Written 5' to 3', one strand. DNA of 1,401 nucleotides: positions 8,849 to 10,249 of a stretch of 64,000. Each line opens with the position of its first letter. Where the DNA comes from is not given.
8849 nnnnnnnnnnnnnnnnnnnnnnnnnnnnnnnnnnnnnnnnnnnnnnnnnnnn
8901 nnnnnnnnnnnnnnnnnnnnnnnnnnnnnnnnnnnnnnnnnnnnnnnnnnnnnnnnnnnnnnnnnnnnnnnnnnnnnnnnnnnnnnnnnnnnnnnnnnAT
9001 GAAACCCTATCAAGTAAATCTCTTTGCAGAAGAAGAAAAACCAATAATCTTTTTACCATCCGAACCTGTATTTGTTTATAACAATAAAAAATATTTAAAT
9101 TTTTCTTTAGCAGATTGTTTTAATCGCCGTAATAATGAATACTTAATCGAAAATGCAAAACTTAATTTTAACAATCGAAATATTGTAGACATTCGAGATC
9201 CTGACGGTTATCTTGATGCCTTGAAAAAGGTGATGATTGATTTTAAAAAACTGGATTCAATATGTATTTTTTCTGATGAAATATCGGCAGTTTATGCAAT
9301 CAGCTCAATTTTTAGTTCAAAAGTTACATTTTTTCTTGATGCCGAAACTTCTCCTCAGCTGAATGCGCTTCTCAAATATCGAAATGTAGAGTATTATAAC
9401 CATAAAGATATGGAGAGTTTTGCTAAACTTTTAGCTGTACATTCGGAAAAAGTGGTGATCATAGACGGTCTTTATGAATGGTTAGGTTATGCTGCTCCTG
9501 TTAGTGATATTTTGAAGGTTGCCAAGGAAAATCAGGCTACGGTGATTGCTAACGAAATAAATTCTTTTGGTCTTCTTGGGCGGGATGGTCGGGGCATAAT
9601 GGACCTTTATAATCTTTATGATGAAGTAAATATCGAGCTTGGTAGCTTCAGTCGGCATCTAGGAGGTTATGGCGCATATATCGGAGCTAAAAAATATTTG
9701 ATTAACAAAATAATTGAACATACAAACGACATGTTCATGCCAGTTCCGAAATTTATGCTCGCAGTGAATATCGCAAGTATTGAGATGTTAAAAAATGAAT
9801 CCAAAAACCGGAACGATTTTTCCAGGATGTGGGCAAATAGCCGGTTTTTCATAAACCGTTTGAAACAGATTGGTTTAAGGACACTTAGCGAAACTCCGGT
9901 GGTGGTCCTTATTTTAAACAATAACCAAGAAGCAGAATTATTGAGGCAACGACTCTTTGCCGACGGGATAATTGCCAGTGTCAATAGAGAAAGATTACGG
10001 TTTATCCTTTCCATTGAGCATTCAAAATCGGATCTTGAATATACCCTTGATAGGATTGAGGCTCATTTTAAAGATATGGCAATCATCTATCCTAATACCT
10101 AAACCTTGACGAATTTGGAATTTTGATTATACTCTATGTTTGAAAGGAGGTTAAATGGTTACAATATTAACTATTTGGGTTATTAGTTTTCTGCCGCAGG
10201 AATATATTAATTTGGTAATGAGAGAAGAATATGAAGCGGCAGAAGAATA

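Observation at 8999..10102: Alpha-oxoamine-synthase-like protein with both PLP-contacting residues substituted, translationally coupled to secA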

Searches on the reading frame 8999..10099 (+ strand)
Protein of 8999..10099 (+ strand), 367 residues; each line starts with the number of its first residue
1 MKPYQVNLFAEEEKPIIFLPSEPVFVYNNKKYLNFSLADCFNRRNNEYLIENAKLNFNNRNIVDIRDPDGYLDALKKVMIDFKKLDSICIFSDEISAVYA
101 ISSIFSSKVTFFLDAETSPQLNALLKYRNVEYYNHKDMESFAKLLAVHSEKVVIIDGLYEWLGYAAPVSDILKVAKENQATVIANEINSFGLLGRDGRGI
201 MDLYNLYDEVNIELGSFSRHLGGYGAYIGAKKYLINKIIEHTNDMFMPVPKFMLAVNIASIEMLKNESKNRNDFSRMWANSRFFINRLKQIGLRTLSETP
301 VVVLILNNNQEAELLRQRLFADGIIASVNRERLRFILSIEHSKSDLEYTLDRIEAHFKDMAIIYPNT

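Call 3: search_protein_families(library=pfam, proteins=[window:8999-10099:+], max_evalue=1)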
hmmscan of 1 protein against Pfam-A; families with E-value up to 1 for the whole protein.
window:8999-10099:+ (367 aa): 1 family
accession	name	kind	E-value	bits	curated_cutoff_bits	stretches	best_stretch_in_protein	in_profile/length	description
PF06259.18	Abhydrolase_8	-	0.18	11.9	20.5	1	160-190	67-97/178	Alpha/beta hydrolase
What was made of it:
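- Checked: Pfam PF00155 does not hit at E<=1 (call 3).
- Tried and rejected: Pfam scan of the ORF gave no PF00155 hit (call 3), so NCBIfam, PDB and the fold search were used instead.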

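Call 4: search_protein_families(library=ncbifam, proteins=[window:8999-10099:+], max_evalue=1)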
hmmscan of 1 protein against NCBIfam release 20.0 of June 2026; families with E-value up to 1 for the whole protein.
window:8999-10099:+ (367 aa): 13 families
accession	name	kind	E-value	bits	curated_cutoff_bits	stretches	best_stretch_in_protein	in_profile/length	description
TIGR01825.1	gly_Cac_T_rel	subfamily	6.9e-33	113.8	535.4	1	26-363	29-385/385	BioF/Kbl family PLP-dependent acyltransferase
TIGR00858.1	bioF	equivalog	1.1e-28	100.1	426.45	1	74-353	70-364/365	8-amino-7-oxononanoate synthase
NF047599.1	SerpalmtaseBetaP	equivalog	6.8e-28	97.4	500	1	74-328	92-353/394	serine palmitoyltransferase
NF047600.1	SerpalmtaseCFB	equivalog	1.6e-26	92.9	640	1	124-362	145-394/395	serine palmitoyltransferase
NF005394.0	PRK06939.1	equivalog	2.3e-26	92.5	460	1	131-363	151-397/397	glycine C-acetyltransferase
NF047603.1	SerpalmtaseAlphaP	equivalog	5.4e-26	91.2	670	1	78-330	98-358/399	serine palmitoyltransferase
TIGR01822.1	2am3keto_CoA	equivalog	1.3e-19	70.4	493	1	133-351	149-381/393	glycine C-acetyltransferase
NF005526.0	PRK07179.1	equivalog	5.1e-19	68.1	428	1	102-355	132-394/407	alpha-hydroxyketone-type quorum-sensing autoinducer synthase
TIGR01821.1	5aminolev_synth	equivalog_domain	7e-18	64.7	338.55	1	108-361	131-398/402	5-aminolevulinate synthase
NF004608.1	PRK05937.1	equivalog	8.3e-10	38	399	1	42-239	26-230/366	8-amino-7-oxononanoate synthase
NF005697.0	PRK07505.1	subfamily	6.1e-08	31.7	342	1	128-328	161-362/405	hypothetical protein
NF041364.1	GntC_guanitoxin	equivalog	0.016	14.1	415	1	167-306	155-298/356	guanitoxin biosynthesis PLP-dependent (S)-gamma-hydroxy-L-arginine cyclodehydratase GntC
TIGR03301.1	PhnW-AepZ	equivalog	0.14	11.5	360.8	0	162-194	138-170/355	2-aminoethylphosphonate aminotransferase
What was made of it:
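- On Active alpha-oxoamine synthase (BioF/KBL/SPT/ALAS): TIGR01825 E=7e-33 (call 4). No Pfam PF00155 hit at E<=1 (calls 3, 4).
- Checked: NCBIfam TIGR01825 (BioF/Kbl family) gives E=7e-33 at 113.8 bits, far below its 535-bit cutoff (call 4).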

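Call 5: search_solved_structures(query=window:8999-10099:+, max_evalue=1, show_alignments=3)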
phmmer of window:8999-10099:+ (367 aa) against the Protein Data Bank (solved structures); distinct sequences matched with E-value up to 1: 54.
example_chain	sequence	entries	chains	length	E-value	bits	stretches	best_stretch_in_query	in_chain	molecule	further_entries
2jg2_A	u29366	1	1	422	2.2e-20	76.4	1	77-330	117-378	SERINE PALMITOYLTRANSFERASE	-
2jgt_A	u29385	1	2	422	2.2e-20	76.4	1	77-330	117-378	SERINE PALMITOYLTRANSFERASE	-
2w8j_A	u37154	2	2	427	2.3e-20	76.4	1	77-330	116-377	SERINE PALMITOYLTRANSFERASE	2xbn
2w8u_A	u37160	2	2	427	2.3e-20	76.3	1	77-330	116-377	SERINE PALMITOYLTRANSFERASE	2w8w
2w8t_A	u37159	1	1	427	2.4e-20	76.3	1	77-330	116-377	SERINE PALMITOYLTRANSFERASE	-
2w8v_A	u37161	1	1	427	2.4e-20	76.3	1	77-330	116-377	SERINE PALMITOYLTRANSFERASE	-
4bmk_A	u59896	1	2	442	6.8e-20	74.8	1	77-330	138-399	SERINE PALMITOYLTRANSFERASE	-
7poa_A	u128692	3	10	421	4.3e-19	72.2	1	16-363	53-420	8-amino-7-oxononanoate synthase/2-amino-3-ketobutyrate coenzyme A ligase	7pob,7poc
8s1y_A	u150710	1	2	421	1.1e-18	70.9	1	16-363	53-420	8-amino-7-oxononanoate synthase/2-amino-3-ketobutyrate coenzyme A ligase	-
2x8u_A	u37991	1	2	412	1.8e-16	63.5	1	82-354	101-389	SERINE PALMITOYLTRANSFERASE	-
7k0i_B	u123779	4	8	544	2.8e-16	62.9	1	125-354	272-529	Serine palmitoyltransferase 2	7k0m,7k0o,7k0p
6m4n_B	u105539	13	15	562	3e-16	62.8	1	125-354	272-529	Serine palmitoyltransferase 2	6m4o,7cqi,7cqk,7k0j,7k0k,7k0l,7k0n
3a2b_A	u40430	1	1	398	3.6e-16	62.5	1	123-358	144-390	Serine palmitoyltransferase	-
8guh_A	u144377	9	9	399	3.7e-16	62.5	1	123-358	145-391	Serine palmitoyltransferase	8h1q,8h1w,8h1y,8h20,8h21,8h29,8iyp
7yjo_B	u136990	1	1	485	2.9e-15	59.6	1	151-350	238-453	Long chain base biosynthesis protein 2a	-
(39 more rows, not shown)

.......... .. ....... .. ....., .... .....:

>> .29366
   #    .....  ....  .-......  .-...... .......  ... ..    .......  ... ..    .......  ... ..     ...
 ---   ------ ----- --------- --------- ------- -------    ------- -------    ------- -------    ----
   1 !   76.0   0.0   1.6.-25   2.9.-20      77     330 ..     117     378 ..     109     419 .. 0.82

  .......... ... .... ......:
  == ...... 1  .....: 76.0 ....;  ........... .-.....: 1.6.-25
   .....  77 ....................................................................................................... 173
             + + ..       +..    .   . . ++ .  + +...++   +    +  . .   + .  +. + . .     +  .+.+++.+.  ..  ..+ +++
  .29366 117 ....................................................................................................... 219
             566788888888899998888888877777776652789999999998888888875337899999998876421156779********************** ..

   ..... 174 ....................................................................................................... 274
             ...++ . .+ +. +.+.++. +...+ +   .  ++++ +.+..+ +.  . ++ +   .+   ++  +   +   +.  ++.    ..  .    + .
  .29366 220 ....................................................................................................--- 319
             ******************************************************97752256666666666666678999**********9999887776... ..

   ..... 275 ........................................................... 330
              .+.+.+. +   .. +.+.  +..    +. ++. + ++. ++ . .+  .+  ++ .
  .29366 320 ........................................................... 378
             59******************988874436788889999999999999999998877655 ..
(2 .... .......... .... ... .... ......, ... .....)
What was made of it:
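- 9275..9280 (+): Asp93-Glu94 in place of the phosphate-binding Thr-Gly of S-T-G-Y (SPT 133-134). Call 5 alignment.
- On Active alpha-oxoamine synthase (BioF/KBL/SPT/ALAS): Arg219 in the window (call 5).
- Closest known: Alpha-oxoamine synthases / CoA-dependent acyltransferases. Same: The closest sequence models are the BioF/Kbl family and SPT (calls 4, 5).
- Checked: The PDB sequence search gives S. paucimobilis SPT 2jg2 at E=2e-20 (call 5). Substitutions, read from the HMMER alignment to 2jg2 (call 5):
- AOS family hits in calls 4 and 5.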

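Call 7: find_homologous_proteins(query=window:8999-10099:+, max_evalue=0.001)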
Query window:8999-10099:+ (367 aa): 75 proteins with E <= 0.001 among 4355 candidates.
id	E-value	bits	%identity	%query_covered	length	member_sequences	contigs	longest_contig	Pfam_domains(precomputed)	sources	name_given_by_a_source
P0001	2.1e-238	808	100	100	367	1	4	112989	-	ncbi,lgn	ncbi:MAG: hypothetical protein ABIL39_00105 [candidate division WOR-3 bacterium]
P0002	8.5e-188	642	75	99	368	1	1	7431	PF00155.28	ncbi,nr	ncbi:MAG: aminotransferase class I/II-fold pyridoxal phosphate-dependent enzyme [candidate division 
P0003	1.7e-178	611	69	100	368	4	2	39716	-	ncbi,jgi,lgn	-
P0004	5.3e-177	606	70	99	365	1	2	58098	PF00155.28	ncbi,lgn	ncbi:MAG: aminotransferase class I/II-fold pyridoxal phosphate-dependent enzyme [candidate division 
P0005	7.6e-173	593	68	99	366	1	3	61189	-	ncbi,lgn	ncbi:MAG: hypothetical protein ABIL69_06705 [candidate division WOR-3 bacterium]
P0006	1.9e-172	591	68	100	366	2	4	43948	PF00155.28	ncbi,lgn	-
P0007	1.6e-171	588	69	99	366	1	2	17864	-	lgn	-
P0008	1.6e-171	588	68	99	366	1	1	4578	-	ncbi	-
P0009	2.5e-170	584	69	99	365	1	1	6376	-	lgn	-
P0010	2.2e-168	578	66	100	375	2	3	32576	-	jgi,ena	-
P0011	5.1e-165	567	67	99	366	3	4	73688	PF00155.28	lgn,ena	-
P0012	8.1e-165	566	66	100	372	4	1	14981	PF00155.28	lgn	-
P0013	1.1e-162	559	66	99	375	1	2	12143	-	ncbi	ncbi:MAG: hypothetical protein ABIL22_02070 [candidate division WOR-3 bacterium]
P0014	1.6e-162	559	64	100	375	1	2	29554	PF00155.28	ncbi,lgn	-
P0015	6.0e-161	554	66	99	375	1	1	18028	PF00155.28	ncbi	ncbi:MAG: aminotransferase class I/II-fold pyridoxal phosphate-dependent enzyme [bacterium]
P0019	8.2e-134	464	56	99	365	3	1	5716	PF00155.28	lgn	-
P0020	3.9e-133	462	56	99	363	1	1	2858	PF00155.28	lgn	-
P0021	2.6e-132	459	54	99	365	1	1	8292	PF00155.28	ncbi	-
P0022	8.0e-132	458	56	99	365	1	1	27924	PF00155.28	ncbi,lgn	-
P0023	1.1e-131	457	55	98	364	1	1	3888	PF00155.28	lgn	-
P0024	5.2e-131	455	56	97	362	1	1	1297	PF00155.28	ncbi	-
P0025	1.4e-130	454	55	99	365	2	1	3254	PF00155.28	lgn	-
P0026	1.7e-130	453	53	99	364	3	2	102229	PF00155.28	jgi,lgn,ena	-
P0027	8.0e-129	448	55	99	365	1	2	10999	PF00155.28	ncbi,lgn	-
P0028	1.0e-128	448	54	99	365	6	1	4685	PF00155.28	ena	-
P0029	3.4e-128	446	53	99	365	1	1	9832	PF00155.28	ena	-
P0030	6.6e-128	445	54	99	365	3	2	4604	PF00155.28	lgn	-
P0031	1.2e-127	444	54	99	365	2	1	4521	PF00155.28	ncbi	-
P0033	7.5e-127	441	54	99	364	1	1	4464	PF00155.28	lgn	-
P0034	1.6e-125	437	53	99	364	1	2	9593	PF00155.28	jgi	jgi:glycine C-acetyltransferase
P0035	1.7e-125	437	52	99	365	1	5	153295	PF00155.28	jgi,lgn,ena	-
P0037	7.7e-123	428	51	99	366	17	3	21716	PF00155.28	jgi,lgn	-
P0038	1.2e-122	428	50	99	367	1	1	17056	PF00155.28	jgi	jgi:7-keto-8-aminopelargonate synthetase-like enzyme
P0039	1.4e-122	427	52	99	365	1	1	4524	PF00155.28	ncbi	-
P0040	1.3e-121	424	51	99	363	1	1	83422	PF00155.28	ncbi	-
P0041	1.4e-121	424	49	99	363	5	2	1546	PF00155.28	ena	-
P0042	7.0e-121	422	52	99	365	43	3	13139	PF00155.28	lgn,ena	-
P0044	4.5e-120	419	50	99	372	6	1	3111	PF00155.28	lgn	-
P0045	6.3e-119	415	51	99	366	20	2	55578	PF00155.28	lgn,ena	-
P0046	6.6e-119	415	49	99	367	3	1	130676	PF00155.28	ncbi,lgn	-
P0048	9.1e-118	412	50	99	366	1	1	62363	PF00155.28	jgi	jgi:7-keto-8-aminopelargonate synthetase-like enzyme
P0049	9.3e-118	411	50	99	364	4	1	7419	PF00155.28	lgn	-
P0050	1.8e-117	411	48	100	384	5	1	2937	PF00155.28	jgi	jgi:glycine C-acetyltransferase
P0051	3.6e-117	410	48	99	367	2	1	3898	PF00155.28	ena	-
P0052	8.6e-117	408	52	97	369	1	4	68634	PF00155.28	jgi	jgi:glycine C-acetyltransferase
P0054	3.4e-116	406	50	99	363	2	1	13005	PF00155.28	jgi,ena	-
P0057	8.1e-116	405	48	99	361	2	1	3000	PF00155.28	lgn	-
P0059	4.0e-114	400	50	99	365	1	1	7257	PF00155.28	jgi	jgi:7-keto-8-aminopelargonate synthetase-like enzyme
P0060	3.0e-113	397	49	99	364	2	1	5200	PF00155.28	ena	-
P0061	3.5e-113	396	49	99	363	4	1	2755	PF00155.28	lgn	-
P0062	8.4e-113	395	48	99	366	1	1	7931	PF00155.28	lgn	-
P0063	2.3e-112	394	47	99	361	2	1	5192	PF00155.28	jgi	jgi:glycine C-acetyltransferase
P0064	2.7e-112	394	48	99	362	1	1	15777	PF00155.28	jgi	jgi:glycine C-acetyltransferase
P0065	4.1e-112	393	50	99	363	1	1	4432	PF00155.28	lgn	-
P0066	1.3e-111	391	49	99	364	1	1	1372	PF00155.28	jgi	jgi:glycine C-acetyltransferase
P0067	2.9e-111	390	49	99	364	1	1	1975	PF00155.28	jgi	jgi:7-keto-8-aminopelargonate synthetase-like enzyme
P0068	8.8e-110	385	48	99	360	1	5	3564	PF00155.28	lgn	-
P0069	9.6e-107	375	45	99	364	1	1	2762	PF00155.28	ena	-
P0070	9.8e-104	365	48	99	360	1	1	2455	PF00155.28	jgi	jgi:glycine C-acetyltransferase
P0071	9.0e-103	362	43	99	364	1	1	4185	PF00155.28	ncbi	-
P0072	8.2e-97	343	64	60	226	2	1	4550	PF00155.28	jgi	jgi:7-keto-8-aminopelargonate synthetase-like enzyme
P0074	2.9e-13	68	25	62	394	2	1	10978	PF00155.28,PF00202.28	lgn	-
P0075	4.1e-4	38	23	56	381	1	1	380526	PF00155.28,PF01053.27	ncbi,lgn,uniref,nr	ncbi:8-amino-7-oxononanoate synthase [Mesonia phycicola]|uniref:8-amino-7-oxononanoate synthase n=1 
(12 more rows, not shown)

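Call 10: find_related_loci(query=A1, collection=genome_contigs, flank=6000)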
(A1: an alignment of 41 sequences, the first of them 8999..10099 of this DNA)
Query A1 (367 aa) in genome_contigs; peptide patterns used: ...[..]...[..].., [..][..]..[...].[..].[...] (x = any residue, [..] = any of these).
73 stretches matched a pattern; 39 encode a relative of the query (tblastn E <= 1e-3); 39 distinct loci.
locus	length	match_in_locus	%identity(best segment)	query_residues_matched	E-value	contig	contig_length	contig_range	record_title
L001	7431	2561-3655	75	1-365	0e+0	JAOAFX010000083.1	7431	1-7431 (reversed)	MAG: candidate division WOR-3 bacterium isolate SKW300 NODE_83_length_7431_cov_3.537259, whole genome shotgun sequence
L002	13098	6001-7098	69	1-366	0e+0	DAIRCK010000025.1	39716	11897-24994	MAG TPA_asm: bacterium isolate CTOTU1359 NODE_93_length_39716_cov_6.953052, whole genome shotgun sequence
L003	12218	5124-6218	70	1-365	0e+0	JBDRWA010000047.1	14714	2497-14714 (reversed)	MAG: candidate division WOR-3 bacterium isolate JZ-2_201709_bins_162 JZ-2_201709_bins_162_scaffold_47, whole genome shot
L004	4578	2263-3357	68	1-365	0e+0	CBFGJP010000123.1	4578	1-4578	MAG: candidate division WOR-3 bacterium isolate QZM1.Bin.155.optimized.1 genome assembly, contig: NODE_123_length_4578_c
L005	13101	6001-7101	66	1-367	2e-172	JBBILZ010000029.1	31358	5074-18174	MAG: candidate division WOR-3 bacterium isolate SIF170217_bin_220 NODE_1116_length_31358_cov_2.5711, whole genome shotgu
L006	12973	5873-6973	66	1-367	1e-172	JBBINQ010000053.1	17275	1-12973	MAG: candidate division WOR-3 bacterium isolate SLS170214_bin_26 NODE_3597_length_17275_cov_14.279675, whole genome shot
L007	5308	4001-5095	66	1-365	4e-174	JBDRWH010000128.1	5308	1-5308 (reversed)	MAG: candidate division WOR-3 bacterium isolate JZ-4_201808_bins_67 JZ-4_201808_bins_67_scaffold_128, whole genome shotg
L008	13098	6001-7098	64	1-366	1e-169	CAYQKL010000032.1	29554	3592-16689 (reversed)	MAG TPA_asm: uncultured bacterium isolate binchicken_co274_33 genome assembly, contig: NODE_4031_length_29554_cov_9.9578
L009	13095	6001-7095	66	1-365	1e-169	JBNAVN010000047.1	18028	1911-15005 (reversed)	MAG: bacterium isolate Kamch4342-D-MF-039 bin23.fa-47, whole genome shotgun sequence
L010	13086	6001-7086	56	1-363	7e-141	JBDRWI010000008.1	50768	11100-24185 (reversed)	MAG: candidate division WOR-3 bacterium isolate JZ-2_201705_bins_215 JZ-2_201705_bins_215_scaffold_8, whole genome shotg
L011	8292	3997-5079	54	1-362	2e-138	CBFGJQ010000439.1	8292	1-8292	MAG: candidate division WOR-3 bacterium isolate QZM1.Bin.83.optimized.1 genome assembly, contig: NODE_74_length_8292_cov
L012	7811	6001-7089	52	1-363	5e-132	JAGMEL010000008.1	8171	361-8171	MAG: candidate division WOR-3 bacterium isolate RS_18_8 ZL530.bin.8.fa_8, whole genome shotgun sequence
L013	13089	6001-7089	51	1-363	3e-129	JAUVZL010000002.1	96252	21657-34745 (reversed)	MAG: Candidatus Stahlbacteria bacterium isolate CSMAG_1267 CSMAG_1267_k141_746566_length_96252_cov_23.9281, whole genome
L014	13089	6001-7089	50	1-363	9e-128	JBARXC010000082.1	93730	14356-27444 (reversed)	MAG: bacterium isolate MFD12922_ilm_asm_bin33 k127_45675, whole genome shotgun sequence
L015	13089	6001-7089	50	1-363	2e-126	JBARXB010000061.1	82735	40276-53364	MAG: bacterium isolate MFD12922_ilm_asm_bin34 k127_55909, whole genome shotgun sequence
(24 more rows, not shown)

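Call 18: search_protein_families(library=pfam, proteins=[L013:7121-7924:+, L013:8080-9186:-, L013:9186-10031:-, L013:10037-10693:-, L013:11010-11456:+, L013:11573-12805:+, L013:2024-2881:+, L013:1347-2042:+, L010:7125-8000:+], max_evalue=0.001)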
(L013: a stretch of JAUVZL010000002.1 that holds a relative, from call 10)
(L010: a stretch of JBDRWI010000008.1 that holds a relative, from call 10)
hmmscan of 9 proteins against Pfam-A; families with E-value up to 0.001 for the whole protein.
L013:7121-7924:+ (268 aa): 9 families
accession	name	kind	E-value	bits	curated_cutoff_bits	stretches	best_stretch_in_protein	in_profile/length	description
PF08704.16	GCD14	-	1.8e-38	133.1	26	1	77-247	14-188/247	tRNA methyltransferase complex GCD14 subunit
PF01135.25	PCMT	-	2.6e-13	50.7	20.3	1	77-211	47-180/210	Protein-L-isoaspartate(D-aspartate) O-methyltransferase (PCMT)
PF13847.12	Methyltransf_31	-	7.6e-13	48.8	27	1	103-212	3-119/145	Methyltransferase domain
PF13649.12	Methyltransf_25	-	7.7e-08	33.4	27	1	107-179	1-70/97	Methyltransferase domain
PF02390.23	Methyltransf_4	-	1.8e-06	28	24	1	107-186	5-85/173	Putative methyltransferase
PF08241.18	Methyltransf_11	-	3.3e-05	24.9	21.2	1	108-179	1-66/95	Methyltransferase domain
PF06325.19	PrmA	-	7.9e-05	22.7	22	1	96-175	154-228/296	Ribosomal protein L11 methyltransferase (PrmA)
PF05175.20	MTS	-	0.00021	21.4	23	1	104-177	32-102/170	Methyltransferase small domain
PF01209.24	Ubie_methyltran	-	0.00025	20.9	20.1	1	103-177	47-120/233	ubiE/COQ5 methyltransferase family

L013:8080-9186:- (369 aa): 2 families
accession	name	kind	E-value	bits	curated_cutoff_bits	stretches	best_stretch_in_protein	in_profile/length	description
PF01551.29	Peptidase_M23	-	1.6e-31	108.8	28.7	1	270-364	2-96/96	Peptidase family M23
PF06103.16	DUF948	-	0.00032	21.3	37.2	1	3-80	10-87/89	Bacterial protein of unknown function (DUF948)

L013:9186-10031:- (282 aa): 2 families
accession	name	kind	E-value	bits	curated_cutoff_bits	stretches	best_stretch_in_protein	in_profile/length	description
PF18075.7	FtsX_ECD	-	6.8e-13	49.5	23.5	1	57-130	2-81/96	FtsX extracellular domain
PF02687.27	FtsX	-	1.2e-08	35.4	25.5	1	173-281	3-116/120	FtsX-like permease C-terminal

L013:10037-10693:- (219 aa): 2 families
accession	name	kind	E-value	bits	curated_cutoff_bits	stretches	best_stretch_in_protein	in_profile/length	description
PF00005.33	ABC_tran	-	3.4e-35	122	25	1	18-165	1-136/137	ABC transporter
PF13304.12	AAA_21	-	8.8e-05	23.1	27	0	107-200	220-303/304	AAA domain, putative AbiEii toxin, Type IV TA system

L013:11010-11456:+ (149 aa): 1 family
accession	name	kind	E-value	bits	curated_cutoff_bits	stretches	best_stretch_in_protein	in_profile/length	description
PF01668.23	SmpB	-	1e-50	171.8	27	1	5-145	2-141/143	SmpB protein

L013:11573-12805:+ (411 aa): 1 family
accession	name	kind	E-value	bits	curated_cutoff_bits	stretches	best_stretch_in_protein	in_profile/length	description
PF01520.23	Amidase_3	-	3e-57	193.9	27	1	188-399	1-173/174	N-acetylmuramoyl-L-alanine amidase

L013:2024-2881:+ (286 aa): 2 families
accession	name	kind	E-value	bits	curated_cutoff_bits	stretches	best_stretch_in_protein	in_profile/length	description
PF04055.27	Radical_SAM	-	1.8e-24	87.2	29.5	1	59-223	1-166/166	Radical SAM superfamily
PF16881.10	LIAS_N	-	2.8e-10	41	27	1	6-44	58-96/96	N-terminal domain of lipoyl synthase of Radical_SAM family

L013:1347-2042:+ (232 aa): 1 family
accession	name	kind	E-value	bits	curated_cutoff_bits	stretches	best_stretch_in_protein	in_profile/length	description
PF21948.1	LplA-B_cat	-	1.6e-48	165.8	27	1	23-215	1-199/200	Lipoyl protein ligase A/B catalytic domain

L010:7125-8000:+ (292 aa): 1 family
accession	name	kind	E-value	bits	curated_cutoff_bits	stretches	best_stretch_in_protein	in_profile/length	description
PF01734.28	Patatin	-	9.9e-33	114.4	27.7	1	5-191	1-190/191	Patatin-like phospholipase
